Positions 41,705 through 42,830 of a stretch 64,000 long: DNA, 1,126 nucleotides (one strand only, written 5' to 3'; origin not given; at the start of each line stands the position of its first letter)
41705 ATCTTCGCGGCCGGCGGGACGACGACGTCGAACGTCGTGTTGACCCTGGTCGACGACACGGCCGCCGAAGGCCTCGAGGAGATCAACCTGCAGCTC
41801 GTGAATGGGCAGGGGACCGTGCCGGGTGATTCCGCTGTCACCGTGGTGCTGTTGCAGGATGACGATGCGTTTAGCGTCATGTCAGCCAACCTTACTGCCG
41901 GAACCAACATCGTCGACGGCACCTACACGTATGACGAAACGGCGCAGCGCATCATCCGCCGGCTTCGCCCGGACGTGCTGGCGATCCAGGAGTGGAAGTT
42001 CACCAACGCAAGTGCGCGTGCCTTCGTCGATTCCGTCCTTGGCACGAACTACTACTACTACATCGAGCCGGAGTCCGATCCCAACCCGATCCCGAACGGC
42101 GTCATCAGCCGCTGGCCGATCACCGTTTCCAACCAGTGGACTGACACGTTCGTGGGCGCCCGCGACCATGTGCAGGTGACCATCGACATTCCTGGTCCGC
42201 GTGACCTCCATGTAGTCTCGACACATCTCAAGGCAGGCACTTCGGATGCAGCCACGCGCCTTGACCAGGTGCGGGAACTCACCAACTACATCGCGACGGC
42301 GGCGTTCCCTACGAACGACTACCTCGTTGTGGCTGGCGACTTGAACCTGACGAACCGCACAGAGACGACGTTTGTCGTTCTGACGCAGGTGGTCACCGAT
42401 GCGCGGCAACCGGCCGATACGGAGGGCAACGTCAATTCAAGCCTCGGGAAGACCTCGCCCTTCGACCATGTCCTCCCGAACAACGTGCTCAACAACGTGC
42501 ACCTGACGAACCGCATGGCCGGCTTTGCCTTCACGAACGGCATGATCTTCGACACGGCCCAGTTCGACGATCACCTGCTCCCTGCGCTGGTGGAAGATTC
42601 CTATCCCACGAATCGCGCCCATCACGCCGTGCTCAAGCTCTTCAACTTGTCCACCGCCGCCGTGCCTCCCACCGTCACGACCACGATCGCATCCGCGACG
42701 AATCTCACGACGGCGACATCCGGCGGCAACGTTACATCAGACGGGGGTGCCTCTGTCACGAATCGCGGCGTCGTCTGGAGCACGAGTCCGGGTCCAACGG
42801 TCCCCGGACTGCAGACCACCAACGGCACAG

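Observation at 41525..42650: Calx-beta + EEP (DNase I-like) nuclease/phosphatase cassette embedded in giant protein 2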

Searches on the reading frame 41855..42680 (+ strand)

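Call 7: search_solved_structures(query=window:41855-42680:+, max_evalue=10, show_alignments=3)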
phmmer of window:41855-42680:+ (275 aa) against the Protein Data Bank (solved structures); distinct sequences matched with E-value up to 10: 8.
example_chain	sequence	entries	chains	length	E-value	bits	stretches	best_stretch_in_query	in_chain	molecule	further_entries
2ddr_A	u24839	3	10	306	4e-06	29.6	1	80-166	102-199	Sphingomyelin phosphodiesterase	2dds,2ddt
2uyr_X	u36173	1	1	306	4e-06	29.6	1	81-166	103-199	SPHINGOMYELINASE C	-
1zwx_A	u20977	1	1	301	0.0015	21.1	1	82-177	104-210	sphingomyelinase-c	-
7cne_A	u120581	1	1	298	0.0073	18.9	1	83-170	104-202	Sphingomyelinase C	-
3i5v_A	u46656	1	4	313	0.12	14.9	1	115-169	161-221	Beta-hemolysin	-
3i41_A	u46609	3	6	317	0.17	14.4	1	115-169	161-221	Beta-hemolysin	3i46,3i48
3k55_A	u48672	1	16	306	0.17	14.4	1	115-169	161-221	Beta-hemolysin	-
6p94_A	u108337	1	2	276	2.3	10.7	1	33-168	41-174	DNA-(apurinic or apyrimidinic site) lyase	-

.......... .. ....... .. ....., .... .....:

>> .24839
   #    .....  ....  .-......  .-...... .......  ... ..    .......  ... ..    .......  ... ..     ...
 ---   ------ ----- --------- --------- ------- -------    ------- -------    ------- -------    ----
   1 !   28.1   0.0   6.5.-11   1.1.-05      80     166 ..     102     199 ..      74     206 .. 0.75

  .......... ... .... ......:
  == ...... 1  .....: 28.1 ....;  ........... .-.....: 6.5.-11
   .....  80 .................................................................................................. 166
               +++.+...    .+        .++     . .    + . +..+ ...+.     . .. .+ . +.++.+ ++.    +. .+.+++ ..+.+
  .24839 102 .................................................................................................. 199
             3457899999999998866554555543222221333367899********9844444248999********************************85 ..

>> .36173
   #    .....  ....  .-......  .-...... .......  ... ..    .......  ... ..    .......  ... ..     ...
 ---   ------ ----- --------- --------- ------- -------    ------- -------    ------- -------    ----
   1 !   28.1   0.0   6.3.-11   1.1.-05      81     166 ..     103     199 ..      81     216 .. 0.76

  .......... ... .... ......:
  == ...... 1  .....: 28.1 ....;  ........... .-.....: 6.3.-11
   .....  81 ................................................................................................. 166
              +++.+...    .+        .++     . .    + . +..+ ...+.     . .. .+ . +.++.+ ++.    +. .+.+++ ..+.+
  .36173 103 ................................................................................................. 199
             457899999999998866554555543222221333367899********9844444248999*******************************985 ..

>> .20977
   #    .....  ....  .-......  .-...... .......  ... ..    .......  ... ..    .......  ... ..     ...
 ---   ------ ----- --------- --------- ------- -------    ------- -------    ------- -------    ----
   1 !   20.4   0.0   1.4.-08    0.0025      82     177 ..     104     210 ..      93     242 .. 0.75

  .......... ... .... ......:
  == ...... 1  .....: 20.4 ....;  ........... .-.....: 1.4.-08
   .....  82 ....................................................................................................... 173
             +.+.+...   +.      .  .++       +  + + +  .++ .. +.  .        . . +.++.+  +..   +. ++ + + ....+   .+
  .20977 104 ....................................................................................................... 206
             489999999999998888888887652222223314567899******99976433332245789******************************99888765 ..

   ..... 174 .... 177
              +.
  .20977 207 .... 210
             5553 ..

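Call 9: find_homologous_proteins(query=window:41855-42680:+, max_evalue=0.001)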
Query window:41855-42680:+ (275 aa): 14 proteins with E <= 0.001 among 1250 candidates.
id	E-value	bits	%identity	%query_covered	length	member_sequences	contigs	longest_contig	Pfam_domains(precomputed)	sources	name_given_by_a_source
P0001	2.6e-59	219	43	97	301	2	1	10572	PF03372.30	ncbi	-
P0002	1.3e-57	213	41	95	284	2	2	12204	PF03372.30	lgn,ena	-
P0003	2.0e-57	213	41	95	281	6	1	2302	PF03372.30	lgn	-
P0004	1.2e-46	177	42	89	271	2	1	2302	PF03372.30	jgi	jgi:endonuclease/exonuclease/phosphatase family metal-dependent hydrolase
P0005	1.1e-45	174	42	89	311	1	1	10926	PF03372.30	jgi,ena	-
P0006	1.3e-45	174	37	94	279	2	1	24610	PF03372.30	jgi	jgi:endonuclease/exonuclease/phosphatase family metal-dependent hydrolase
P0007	4.8e-43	165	37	95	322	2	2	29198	PF03372.30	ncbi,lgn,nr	ncbi:MAG: endonuclease/exonuclease/phosphatase family protein [Deltaproteobacteria bacterium]|nr:MAG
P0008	5.7e-43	165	37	94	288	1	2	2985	PF03372.30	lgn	-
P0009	8.2e-41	158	37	94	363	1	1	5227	PF02412.24,PF03372.30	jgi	jgi:hypothetical protein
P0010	3.1e-39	153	39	93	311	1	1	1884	PF03372.30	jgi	jgi:endonuclease/exonuclease/phosphatase family metal-dependent hydrolase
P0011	9.4e-38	148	39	96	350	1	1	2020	PF03372.30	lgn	-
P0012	5.5e-33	132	36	84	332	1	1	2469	PF03372.30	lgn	-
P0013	8.2e-25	106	31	95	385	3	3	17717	PF03372.30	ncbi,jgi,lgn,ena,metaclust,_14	metaclust:\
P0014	4.4e-24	103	30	91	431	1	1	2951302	PF03372.30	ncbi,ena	-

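Call 15: search_solved_structures(query=A1, max_evalue=1, show_alignments=4)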
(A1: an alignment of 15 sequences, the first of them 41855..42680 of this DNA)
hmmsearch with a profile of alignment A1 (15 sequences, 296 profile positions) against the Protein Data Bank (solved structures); distinct sequences matched with E-value up to 1: 14.
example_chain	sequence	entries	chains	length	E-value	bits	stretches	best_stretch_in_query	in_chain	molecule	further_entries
2uyr_X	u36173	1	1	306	1.1e-07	34.6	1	113-199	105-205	SPHINGOMYELINASE C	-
2ddr_A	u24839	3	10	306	1.1e-07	34.6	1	113-199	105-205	Sphingomyelin phosphodiesterase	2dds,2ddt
7cne_A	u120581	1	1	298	1e-06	31.4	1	113-204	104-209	Sphingomyelinase C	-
1zwx_A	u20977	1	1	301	3.1e-06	29.8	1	112-217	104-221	sphingomyelinase-c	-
3i5v_A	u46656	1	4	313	8.9e-06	28.3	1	113-238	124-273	Beta-hemolysin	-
3k55_A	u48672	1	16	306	1.3e-05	27.8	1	113-212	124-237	Beta-hemolysin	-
3i41_A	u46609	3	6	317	1.3e-05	27.7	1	113-212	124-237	Beta-hemolysin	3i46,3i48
4ruw_A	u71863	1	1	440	0.0025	20.2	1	131-199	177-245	Endonuclease/exonuclease/phosphatase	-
2jc5_A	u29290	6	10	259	0.26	13.6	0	43-96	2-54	EXODEOXYRIBONUCLEASE | PUTATIVE EXODEOXYRIBONUCLEASE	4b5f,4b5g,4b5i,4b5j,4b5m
8j2f_A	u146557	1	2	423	0.3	13.4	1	161-224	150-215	Sphingomyelin phosphodiesterase 2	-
6fk4_A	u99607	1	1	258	0.32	13.3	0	64-105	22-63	Exodeoxyribonuclease III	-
2jc4_A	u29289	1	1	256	0.35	13.2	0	65-105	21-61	EXODEOXYRIBONUCLEASE III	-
1a6f_A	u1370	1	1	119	0.79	12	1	128-209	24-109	RIBONUCLEASE P PROTEIN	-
4f1i_A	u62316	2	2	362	0.92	11.8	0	35-80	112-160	5'-tyrosyl-DNA phosphodiesterase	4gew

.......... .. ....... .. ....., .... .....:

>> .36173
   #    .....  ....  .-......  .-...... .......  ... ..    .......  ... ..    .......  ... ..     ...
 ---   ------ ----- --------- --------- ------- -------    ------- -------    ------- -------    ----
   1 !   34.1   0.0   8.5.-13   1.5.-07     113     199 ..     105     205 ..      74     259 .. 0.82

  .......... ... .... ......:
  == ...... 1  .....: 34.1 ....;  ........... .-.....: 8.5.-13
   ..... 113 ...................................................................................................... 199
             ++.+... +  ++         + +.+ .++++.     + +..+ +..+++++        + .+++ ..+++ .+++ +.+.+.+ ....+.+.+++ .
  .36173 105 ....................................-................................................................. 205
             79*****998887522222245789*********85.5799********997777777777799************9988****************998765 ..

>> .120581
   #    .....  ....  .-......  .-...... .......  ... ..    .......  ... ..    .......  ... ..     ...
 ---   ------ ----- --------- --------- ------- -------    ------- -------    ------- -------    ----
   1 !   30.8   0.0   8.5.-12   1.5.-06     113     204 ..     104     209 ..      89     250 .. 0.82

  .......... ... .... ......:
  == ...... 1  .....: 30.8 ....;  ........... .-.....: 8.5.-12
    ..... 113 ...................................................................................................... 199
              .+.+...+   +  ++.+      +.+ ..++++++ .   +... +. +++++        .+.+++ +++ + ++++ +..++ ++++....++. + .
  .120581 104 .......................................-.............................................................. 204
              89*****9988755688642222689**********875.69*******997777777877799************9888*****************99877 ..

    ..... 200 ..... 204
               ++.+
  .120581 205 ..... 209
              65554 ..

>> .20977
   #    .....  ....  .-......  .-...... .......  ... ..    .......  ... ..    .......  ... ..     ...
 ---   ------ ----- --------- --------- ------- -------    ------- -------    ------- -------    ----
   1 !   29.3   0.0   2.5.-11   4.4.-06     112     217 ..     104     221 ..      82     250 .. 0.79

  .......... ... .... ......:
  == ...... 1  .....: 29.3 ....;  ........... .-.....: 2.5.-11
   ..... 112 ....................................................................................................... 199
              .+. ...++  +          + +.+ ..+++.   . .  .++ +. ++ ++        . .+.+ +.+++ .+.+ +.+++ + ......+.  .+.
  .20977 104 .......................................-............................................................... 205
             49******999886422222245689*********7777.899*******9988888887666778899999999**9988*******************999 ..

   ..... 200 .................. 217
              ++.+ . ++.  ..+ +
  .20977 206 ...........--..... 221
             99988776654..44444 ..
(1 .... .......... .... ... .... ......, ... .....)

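Call 21: find_related_loci(query=A1, collection=genome_contigs, flank=6000)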
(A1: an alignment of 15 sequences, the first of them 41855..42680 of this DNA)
Query A1 (275 aa) in genome_contigs; peptide patterns used: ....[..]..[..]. (x = any residue, [..] = any of these).
261 stretches matched a pattern; 246 encode a relative of the query (tblastn E <= 1e-3); the best 80 are kept; 80 distinct loci.
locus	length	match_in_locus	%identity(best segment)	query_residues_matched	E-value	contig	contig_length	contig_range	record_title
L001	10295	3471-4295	79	1-275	2e-152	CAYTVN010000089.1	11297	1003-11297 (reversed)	MAG TPA_asm: uncultured Verrucomicrobiota bacterium isolate SRP173033_co1_159 genome assembly, contig: NODE_13021_length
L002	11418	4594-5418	75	1-275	1e-134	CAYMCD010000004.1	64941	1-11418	MAG TPA_asm: uncultured Verrucomicrobiota bacterium isolate binchicken_co16_330 genome assembly, contig: NODE_757_length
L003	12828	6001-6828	64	1-275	5e-120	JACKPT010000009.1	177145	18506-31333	MAG: Verrucomicrobia bacterium isolate HK-STAS-VERR-1 HK-STAS-VERR-1_9, whole genome shotgun sequence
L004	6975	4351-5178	63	1-275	5e-119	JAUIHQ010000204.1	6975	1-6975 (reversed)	MAG: bacterium isolate Co_bin.216 NODE_61394_length_6975_cov_0.960572, whole genome shotgun sequence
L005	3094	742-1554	49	1-272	2e-82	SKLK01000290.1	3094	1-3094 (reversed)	MAG: Kiritimatiellae bacterium isolate CSSed162cmA_21 CSSed16-2cmA-189944, whole genome shotgun sequence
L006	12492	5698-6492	47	1-265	2e-76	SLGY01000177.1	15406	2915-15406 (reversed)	MAG: Kiritimatiellae bacterium isolate CSSed165cm_123 CSSed16-5cm-11371, whole genome shotgun sequence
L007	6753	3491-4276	46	6-268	6e-70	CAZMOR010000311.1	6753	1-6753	MAG TPA_asm: uncultured Verrucomicrobiota bacterium isolate binchicken_co229_56 genome assembly, contig: k141_2117267, w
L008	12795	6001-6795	44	4-269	1e-68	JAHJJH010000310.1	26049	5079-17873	MAG: Verrucomicrobia bacterium isolate Modern_marine_rock_biofilm.mb.29 Modern_marine_rock.mb.29_k141_819310, whole geno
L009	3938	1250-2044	46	4-269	5e-68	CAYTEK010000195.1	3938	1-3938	MAG TPA_asm: uncultured Verrucomicrobiota bacterium isolate SRP167436_co1_5 genome assembly, contig: NODE_38523_length_3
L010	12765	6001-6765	42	6-265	4e-66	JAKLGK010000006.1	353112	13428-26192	MAG: Verrucomicrobia bacterium isolate RA.bin38 RA.bin38_6, whole genome shotgun sequence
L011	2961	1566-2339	45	6-269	2e-66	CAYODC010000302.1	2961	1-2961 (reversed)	MAG TPA_asm: uncultured Verrucomicrobiota bacterium isolate SRP294416_co1_711 genome assembly, contig: NODE_87938_length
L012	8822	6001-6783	43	6-268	1e-64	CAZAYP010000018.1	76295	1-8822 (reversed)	MAG TPA_asm: uncultured Verrucomicrobiota bacterium isolate SRP272421_co3_169 genome assembly, contig: NODE_320_length_7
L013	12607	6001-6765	43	2-266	4e-62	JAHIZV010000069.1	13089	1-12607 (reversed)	MAG: Verrucomicrobia bacterium isolate Modern_marine.mb.194 Modern_marine.mb.194_k141_750894, whole genome shotgun seque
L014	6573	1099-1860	44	6-259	3e-61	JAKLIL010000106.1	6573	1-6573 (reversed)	MAG: Verrucomicrobia bacterium isolate RA.bin86 RA.bin86_106, whole genome shotgun sequence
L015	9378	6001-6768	43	1-265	1e-60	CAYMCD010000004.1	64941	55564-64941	MAG TPA_asm: uncultured Verrucomicrobiota bacterium isolate binchicken_co16_330 genome assembly, contig: NODE_757_length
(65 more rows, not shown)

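Call 23: predict_structure(alignment_id=A1)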
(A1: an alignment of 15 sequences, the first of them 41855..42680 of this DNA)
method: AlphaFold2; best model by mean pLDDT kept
length: 275 residues; sequences in the alignment: 15
mean_pLDDT: 85.3   pTM: 0.88
mean pLDDT of the five models: 85.3, 85.1, 84.8, 81.1, 80.3
residues with pLDDT >= 90: 128; 70-90: 109; 50-70: 33; < 50: 5
segments of 3 or more residues with pLDDT < 50: 272-275
pLDDT, mean of each block of 10 residues (from residue 1): 84 68 74 94 87 89 96 74 97 86 87 93 86 90 88 93 84 90 88 73 90 94 90 81 85 81 78 49
secondary structure, 60 per line:
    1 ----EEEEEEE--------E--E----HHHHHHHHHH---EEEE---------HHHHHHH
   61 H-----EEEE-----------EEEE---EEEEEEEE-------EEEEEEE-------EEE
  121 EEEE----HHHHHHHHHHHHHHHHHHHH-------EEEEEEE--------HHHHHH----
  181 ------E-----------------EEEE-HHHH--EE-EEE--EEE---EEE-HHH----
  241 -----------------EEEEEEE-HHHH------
elements in order: E5-11 H28-37 E41-44 H54-61 E67-70 E82-85 E89-96 E104-110 E118-124 H129-148 E156-162 H171-176 E205-208 H210-213 E219-221 E224-226 E230-232 E258-264 H266-269

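Call 24: search_protein_representatives(alignment_id=A1)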
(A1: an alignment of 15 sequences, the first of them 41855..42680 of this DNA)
Query: 15 sequences, 296 profile positions. Proteins with E-value up to 0.001 (for the whole library): 2933; up to 1e-10: 825; up to 1e-30: 583. The best 150 are listed.
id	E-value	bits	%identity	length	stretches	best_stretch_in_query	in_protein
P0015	5.2e-119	413.2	-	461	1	22-295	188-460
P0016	8.2e-116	402.7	-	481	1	5-295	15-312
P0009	2.0e-115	401.4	-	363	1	1-295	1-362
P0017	5.6e-115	400.0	-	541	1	6-295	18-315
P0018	1.1e-113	395.7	-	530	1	38-294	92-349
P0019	2.9e-113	394.3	-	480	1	36-294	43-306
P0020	4.1e-113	393.8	-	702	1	37-295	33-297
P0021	9.7e-113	392.6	-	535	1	36-294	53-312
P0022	1.2e-110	385.7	-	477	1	35-295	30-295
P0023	5.7e-110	383.5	-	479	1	36-295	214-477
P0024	7.0e-110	383.2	-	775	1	39-293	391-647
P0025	9.6e-110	382.8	-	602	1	15-295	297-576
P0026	1.4e-109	382.3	-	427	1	39-294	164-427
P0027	2.7e-109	381.3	-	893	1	38-295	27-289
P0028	2.8e-109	381.3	-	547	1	17-294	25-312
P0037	7.0e-108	376.7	-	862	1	40-295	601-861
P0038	9.9e-108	376.2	-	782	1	37-294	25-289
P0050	5.2e-106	370.5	-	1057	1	38-295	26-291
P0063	2.6e-104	364.9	-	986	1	25-290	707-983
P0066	5.4e-104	363.9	-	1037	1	36-295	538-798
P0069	1.1e-103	363.0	-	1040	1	39-295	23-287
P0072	2.7e-103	361.6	-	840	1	35-294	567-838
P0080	6.9e-103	360.3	-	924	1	41-294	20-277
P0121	4.4e-98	344.5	-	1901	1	35-294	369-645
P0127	2.1e-97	342.3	-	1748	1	36-295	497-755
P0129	2.5e-97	342.0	-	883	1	35-294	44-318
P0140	2.2e-96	338.9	-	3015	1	35-294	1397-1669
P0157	3.4e-95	335.0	-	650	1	35-295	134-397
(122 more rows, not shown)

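Call 29: fold_search(model_id=the predicted structure, library=pdb)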
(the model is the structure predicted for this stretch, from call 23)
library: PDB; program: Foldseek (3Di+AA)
matches with E <= 10: 557; with E <= 0.001: 218
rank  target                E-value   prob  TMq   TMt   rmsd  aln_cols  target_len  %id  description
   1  5ino_A                2.3e-12  1.00  0.64  0.69   4.9       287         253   16  Human Tdp2 reaction product (5'-phosphorylated DNA)-Mg2+ complex (released 2016-04-27)
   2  4ruw                  4.7e-12  1.00  0.59  0.44   6.1       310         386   18  The crystal structure of endonuclease/exonuclease/phosphatase from Beutenbergia cavernae DSM 12333 (released 2014-12-24)
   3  1zwx                  7.2e-12  1.00  0.55  0.53   9.3       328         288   17  Crystal Structure of SmcL (released 2005-08-16)
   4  5inn_A                7.7e-12  1.00  0.60  0.67   5.0       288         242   14  Mouse Tdp2 D358N protein, apo state with increased disorder amongst variable DNA-binding grasp conformations (released 2016-04-27)
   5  2uyr                  7.7e-12  1.00  0.57  0.53   9.0       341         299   15  Crystal structure of Bacillus cereus sphingomyelinase mutant :N57A (released 2008-05-27)
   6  5j3z_A                9.8e-12  1.00  0.60  0.66   5.2       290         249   14  Crystal structure of m2hTDP2-CAT in complex with a small molecule inhibitor (released 2016-05-04)
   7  3i5v_A                1.0e-11  1.00  0.57  0.56   7.9       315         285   14  Crystal structure of beta toxin 275-280 from Staphylococcus aureus (released 2010-08-11)
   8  3i5v_C                1.2e-11  1.00  0.57  0.55   8.4       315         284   14  Crystal structure of beta toxin 275-280 from Staphylococcus aureus (released 2010-08-11)
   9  4gyz_D                1.3e-11  1.00  0.64  0.72   4.4       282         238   13  Mus Musculus Tdp2 Bound to dAMP and Mg2+ (released 2012-10-31)
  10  5ht2_A                1.3e-11  1.00  0.57  0.60   5.5       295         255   14  Mouse Tdp2 reaction product (5'-phosphorylated DNA)-Mg2+ complex with 1-N6-etheno-adenine (released 2016-04-27)
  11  4gyz_C                1.4e-11  1.00  0.60  0.66   5.3       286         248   13  Mus Musculus Tdp2 Bound to dAMP and Mg2+ (released 2012-10-31)
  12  4fpv_B                1.5e-11  1.00  0.58  0.62   5.8       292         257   17  Crystal structure of D. rerio TDP2 complexed with single strand DNA product (released 2012-10-31)
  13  4gyz_B                1.6e-11  1.00  0.61  0.67   5.2       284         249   13  Mus Musculus Tdp2 Bound to dAMP and Mg2+ (released 2012-10-31)
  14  2ddr_B                1.6e-11  1.00  0.56  0.53   8.7       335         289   16  Crystal structure of sphingomyelinase from Bacillus cereus with calcium ion (released 2006-05-02)
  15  5j3p_A                1.7e-11  1.00  0.59  0.65   5.1       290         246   16  Crystal structure of the catalytic domain of human tyrosyl DNA phosphodiesterase 2 (released 2016-05-04)
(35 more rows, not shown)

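Call 33: search_protein_families(library=pfam, alignment_id=A2, max_evalue=0.0001)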
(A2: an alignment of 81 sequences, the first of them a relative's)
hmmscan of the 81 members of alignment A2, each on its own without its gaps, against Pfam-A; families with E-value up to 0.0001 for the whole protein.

A. member 1, P0015 (461 aa): 1 family
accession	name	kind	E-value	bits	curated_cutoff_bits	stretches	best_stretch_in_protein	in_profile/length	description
PF03372.29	Exo_endo_phos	-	1e-11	45.4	24.5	1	228-412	24-215/225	Endonuclease/Exonuclease/phosphatase family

B. families by the number of members that match (of 81 scanned): 32 families (the first 25 are shown)
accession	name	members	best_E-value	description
PF03372.29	Exo_endo_phos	81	5.4e-22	Endonuclease/Exonuclease/phosphatase family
PF00932.25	LTD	18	2.1e-37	Lamin Tail Domain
PF04151.21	PPC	9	6.1e-29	Bacterial pre-peptidase C-terminal domain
PF19077.6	Big_13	7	3.1e-16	Bacterial Ig-like domain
PF05345.18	He_PIG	6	4.2e-60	Putative Ig domain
PF03160.20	Calx-beta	6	1.1e-15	Calx-beta domain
PF11617.13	Cu-binding_MopE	3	2.3e-46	Putative metal-binding motif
PF22352.2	K319L-like_PKD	3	1.4e-16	K319L-like, PKD domain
PF18887.5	MBG_3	2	1.2e-139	MBG domain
PF17957.7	Big_7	2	2.4e-15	Bacterial Ig domain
PF17963.7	Big_9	2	6.8e-14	Bacterial Ig domain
PF00041.27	fn3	2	2e-07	Fibronectin type III domain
PF18998.6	Flg_new_2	1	8.5e-26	Divergent InlB B-repeat domain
PF01391.23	Collagen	1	1.3e-12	Collagen triple helix repeat (20 copies)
PF24908.1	Ig_SIBA-E_2nd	1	7.4e-10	Integrin beta-like protein A-E, second Ig-like domain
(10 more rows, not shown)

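Call 34: search_protein_families(library=ncbifam, alignment_id=A2, max_evalue=0.001)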
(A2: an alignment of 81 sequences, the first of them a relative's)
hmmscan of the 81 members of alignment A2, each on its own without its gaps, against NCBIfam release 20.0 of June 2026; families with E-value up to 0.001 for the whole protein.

A. member 1, P0015 (461 aa): 0 families

B. families by the number of members that match (of 81 scanned): 27 families (the first 25 are shown)
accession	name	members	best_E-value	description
TIGR03395.1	sphingomy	9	1.1e-06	sphingomyelin phosphodiesterase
NF047446.1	barrel_OmpL47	6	4.6e-26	OmpL47-type beta-barrel domain-containing protein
NF033510.3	Ca_tandemer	3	1.7e-10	Ca2+-stabilized repeat-containing adhesin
TIGR00845.1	caca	3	1.7e-05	sodium/calcium exchanger 1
NF047441.1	Lepto_OmpL47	2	2e-11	multi-beta-barrel domain surface protein OmpL47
NF012211.1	tand_rpt_95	2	4.8e-11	tandem-95 repeat protein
NF038127.1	FDP_fam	2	1.2e-10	DVUA0089 family protein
NF042425.1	Amuc_1099_fam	2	1.3e-05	Amuc_1099 family pilus-like system protein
NF033680.1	exonuc_ExeM-GG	1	3.6e-21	extracellular exonuclease ExeM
TIGR00361.1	ComEC_Rec2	1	1.5e-16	DNA internalization-related competence protein ComEC/Rec2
NF038329.2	gly_rich_SclB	1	2.6e-12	LPXTG-anchored collagen-like adhesin Scl2/SclB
NF041809.1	Avs1a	1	5.9e-12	AVAST type 1 anti-phage system MBL fold metallo-hydrolase Avs1a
TIGR00633.1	xth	1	3e-10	exodeoxyribonuclease III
NF046116.1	adhesin_Lcl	1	3.9e-10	collagen-like adhesin Lcl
NF038330.1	adhesin_SclA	1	2.8e-09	LPXTG-anchored collagen-like adhesin Scl1/SclA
NF033681.1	ExeM_NucH_DNase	1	0.00021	ExeM/NucH family extracellular endonuclease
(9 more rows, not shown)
